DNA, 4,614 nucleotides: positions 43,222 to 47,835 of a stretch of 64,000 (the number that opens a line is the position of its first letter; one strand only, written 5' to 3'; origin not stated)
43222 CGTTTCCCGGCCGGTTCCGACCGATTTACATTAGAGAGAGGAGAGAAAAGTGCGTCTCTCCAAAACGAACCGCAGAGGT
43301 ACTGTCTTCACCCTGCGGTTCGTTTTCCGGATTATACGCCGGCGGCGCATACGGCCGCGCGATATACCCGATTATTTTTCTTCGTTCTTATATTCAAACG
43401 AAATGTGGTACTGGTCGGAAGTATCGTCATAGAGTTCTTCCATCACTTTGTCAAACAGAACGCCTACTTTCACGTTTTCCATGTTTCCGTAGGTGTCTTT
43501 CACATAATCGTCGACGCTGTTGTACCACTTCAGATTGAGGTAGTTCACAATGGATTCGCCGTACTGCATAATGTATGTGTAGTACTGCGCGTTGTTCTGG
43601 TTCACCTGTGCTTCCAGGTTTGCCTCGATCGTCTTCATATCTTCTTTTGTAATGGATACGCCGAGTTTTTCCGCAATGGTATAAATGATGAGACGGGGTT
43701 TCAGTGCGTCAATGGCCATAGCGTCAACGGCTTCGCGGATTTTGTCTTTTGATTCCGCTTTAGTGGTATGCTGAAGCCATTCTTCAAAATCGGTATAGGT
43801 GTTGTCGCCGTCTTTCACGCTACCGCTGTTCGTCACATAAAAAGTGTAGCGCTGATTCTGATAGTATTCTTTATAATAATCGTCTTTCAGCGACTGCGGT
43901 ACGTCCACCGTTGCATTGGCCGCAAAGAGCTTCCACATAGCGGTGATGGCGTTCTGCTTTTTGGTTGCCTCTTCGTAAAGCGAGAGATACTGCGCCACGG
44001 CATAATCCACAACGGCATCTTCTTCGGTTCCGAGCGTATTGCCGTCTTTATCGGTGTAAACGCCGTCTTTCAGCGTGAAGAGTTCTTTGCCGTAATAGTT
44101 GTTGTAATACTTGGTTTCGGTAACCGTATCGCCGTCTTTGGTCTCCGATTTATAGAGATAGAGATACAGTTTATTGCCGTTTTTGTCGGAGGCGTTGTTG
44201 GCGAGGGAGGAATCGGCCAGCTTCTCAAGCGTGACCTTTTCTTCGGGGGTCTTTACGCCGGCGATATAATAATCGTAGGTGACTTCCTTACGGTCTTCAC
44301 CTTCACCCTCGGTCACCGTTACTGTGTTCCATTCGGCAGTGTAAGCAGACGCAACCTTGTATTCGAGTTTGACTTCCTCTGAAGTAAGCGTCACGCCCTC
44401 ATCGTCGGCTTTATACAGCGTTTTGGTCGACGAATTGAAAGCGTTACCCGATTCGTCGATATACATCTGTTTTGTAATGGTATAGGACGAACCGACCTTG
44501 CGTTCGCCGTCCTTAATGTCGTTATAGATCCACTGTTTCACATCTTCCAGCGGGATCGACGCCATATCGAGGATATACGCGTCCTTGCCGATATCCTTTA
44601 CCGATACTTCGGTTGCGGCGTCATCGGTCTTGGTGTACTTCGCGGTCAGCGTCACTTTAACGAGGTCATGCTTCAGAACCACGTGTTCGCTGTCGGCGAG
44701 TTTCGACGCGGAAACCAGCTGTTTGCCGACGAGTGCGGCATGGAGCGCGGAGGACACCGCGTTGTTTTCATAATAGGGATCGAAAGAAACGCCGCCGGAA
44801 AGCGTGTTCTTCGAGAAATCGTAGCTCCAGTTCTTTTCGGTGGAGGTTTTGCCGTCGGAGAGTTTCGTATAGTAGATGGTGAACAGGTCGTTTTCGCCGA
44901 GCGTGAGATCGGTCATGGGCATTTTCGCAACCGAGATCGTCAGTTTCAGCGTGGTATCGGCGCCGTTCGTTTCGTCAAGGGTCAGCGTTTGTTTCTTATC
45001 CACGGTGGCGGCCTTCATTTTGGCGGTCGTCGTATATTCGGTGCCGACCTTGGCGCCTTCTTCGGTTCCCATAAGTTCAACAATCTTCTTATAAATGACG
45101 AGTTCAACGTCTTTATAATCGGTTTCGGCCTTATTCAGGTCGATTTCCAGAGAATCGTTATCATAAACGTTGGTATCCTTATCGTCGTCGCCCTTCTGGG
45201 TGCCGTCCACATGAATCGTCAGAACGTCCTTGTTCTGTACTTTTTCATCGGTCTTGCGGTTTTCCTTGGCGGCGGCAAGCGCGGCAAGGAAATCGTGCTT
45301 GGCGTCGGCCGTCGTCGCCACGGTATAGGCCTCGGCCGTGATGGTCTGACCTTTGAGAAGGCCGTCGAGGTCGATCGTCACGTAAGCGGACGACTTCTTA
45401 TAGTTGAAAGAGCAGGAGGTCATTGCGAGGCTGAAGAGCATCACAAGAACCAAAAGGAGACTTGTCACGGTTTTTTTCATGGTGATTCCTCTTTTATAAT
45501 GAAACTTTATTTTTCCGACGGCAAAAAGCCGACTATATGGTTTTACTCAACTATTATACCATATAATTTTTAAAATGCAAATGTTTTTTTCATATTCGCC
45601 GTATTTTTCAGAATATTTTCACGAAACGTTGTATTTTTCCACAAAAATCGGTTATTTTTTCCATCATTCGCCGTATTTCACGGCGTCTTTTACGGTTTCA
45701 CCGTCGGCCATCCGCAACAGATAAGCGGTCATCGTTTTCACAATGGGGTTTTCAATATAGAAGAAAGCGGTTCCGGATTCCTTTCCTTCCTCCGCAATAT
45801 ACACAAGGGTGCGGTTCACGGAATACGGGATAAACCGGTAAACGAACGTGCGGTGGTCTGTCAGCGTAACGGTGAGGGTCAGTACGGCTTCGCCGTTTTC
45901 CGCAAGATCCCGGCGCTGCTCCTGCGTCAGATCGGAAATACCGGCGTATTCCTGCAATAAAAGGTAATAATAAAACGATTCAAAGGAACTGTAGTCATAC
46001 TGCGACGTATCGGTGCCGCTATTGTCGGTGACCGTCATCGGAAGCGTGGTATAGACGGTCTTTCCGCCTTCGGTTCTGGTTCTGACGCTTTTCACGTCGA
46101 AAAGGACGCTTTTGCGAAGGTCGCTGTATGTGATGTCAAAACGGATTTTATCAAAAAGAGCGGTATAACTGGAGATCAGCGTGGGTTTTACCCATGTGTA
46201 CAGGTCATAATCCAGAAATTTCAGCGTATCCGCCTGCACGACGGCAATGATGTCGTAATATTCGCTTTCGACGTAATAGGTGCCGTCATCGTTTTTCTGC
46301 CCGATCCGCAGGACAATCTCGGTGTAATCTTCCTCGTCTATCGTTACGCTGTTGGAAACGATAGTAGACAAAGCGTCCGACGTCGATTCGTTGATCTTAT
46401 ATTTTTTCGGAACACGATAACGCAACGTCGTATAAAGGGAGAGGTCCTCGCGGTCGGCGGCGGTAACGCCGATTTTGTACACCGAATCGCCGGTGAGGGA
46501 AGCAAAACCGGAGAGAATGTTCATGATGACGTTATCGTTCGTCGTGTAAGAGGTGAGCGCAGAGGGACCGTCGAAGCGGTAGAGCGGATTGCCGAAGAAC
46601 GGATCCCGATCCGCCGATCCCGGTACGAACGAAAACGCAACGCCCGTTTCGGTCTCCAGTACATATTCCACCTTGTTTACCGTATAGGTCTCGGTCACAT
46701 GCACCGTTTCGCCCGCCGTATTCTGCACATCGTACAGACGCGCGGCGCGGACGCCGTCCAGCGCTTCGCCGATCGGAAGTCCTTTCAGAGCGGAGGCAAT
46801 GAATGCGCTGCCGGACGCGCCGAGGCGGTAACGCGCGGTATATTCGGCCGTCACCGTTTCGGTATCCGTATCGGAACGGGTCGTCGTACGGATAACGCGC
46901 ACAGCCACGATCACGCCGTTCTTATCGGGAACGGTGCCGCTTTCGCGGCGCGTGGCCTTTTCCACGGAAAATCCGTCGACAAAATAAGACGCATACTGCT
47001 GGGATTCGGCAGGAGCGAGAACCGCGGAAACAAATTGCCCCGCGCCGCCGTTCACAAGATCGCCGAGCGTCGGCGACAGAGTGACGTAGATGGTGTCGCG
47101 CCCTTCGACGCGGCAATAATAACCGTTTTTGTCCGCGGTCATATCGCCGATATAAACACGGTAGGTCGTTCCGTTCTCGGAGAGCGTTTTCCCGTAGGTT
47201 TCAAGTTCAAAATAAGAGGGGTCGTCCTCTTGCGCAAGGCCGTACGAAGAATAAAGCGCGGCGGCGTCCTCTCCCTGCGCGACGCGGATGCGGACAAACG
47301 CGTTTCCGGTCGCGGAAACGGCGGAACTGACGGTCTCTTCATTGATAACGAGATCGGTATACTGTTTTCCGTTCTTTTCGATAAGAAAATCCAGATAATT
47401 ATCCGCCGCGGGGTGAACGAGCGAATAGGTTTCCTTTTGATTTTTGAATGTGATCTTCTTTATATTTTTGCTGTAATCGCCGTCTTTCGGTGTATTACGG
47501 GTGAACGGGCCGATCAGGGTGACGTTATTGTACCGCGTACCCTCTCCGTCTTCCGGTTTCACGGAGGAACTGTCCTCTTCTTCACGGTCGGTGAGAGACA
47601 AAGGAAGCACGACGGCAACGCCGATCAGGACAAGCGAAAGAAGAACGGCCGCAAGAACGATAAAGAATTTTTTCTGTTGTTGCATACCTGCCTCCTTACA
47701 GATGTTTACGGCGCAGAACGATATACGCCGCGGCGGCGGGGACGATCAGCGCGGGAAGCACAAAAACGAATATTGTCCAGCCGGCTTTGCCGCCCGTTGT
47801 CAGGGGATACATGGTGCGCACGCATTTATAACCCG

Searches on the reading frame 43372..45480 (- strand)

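Call 10: search_protein_families(library=pfam, proteins=[window:43372-45480:-], max_evalue=0.001)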
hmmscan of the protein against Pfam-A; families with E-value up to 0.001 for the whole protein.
window:43372-45480:- (702 aa): 0 families

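Call 14: search_protein_families(library=ncbifam, proteins=[window:43372-45480:-], max_evalue=0.01)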
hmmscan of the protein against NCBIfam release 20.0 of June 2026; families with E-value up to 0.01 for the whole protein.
window:43372-45480:- (702 aa): 0 families

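Call 74: search_protein_families(library=pfam, proteins=[window:43372-45480:-], max_evalue=0.05)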
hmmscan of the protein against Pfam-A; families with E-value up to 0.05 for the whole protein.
window:43372-45480:- (702 aa): 1 family
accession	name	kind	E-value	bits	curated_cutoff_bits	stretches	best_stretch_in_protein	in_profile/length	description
PF05698.19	Trigger_C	-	0.0036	17.8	22.7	1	522-632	36-133/162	Bacterial trigger factor protein (TF) C-terminus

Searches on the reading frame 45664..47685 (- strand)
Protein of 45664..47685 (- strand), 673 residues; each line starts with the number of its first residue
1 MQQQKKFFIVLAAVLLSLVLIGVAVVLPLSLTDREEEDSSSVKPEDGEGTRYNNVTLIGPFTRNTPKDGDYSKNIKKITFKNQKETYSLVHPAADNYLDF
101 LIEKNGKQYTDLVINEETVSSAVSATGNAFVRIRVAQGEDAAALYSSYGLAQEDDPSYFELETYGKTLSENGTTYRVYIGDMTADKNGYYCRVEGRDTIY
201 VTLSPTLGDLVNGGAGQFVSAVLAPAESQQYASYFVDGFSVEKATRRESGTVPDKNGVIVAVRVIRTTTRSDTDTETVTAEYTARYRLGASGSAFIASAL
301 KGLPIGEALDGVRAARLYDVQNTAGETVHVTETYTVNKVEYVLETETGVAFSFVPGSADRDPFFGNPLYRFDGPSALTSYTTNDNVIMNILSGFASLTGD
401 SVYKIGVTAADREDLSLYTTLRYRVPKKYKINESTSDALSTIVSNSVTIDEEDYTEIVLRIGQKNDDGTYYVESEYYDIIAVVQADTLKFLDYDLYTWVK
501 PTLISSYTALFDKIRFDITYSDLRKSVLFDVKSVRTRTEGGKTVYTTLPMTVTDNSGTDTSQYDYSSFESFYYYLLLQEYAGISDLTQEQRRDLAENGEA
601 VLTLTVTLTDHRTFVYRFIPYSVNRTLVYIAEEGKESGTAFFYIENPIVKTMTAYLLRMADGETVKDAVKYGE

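Call 85: search_protein_families(library=pfam, proteins=[window:45664-47685:-], max_evalue=0.0001)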
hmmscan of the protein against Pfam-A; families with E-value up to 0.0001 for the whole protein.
window:45664-47685:- (673 aa): 1 family
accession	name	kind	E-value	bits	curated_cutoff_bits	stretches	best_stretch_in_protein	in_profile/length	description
PF14238.11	DUF4340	-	3.1e-09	37.7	25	1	112-201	9-86/183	Domain of unknown function (DUF4340)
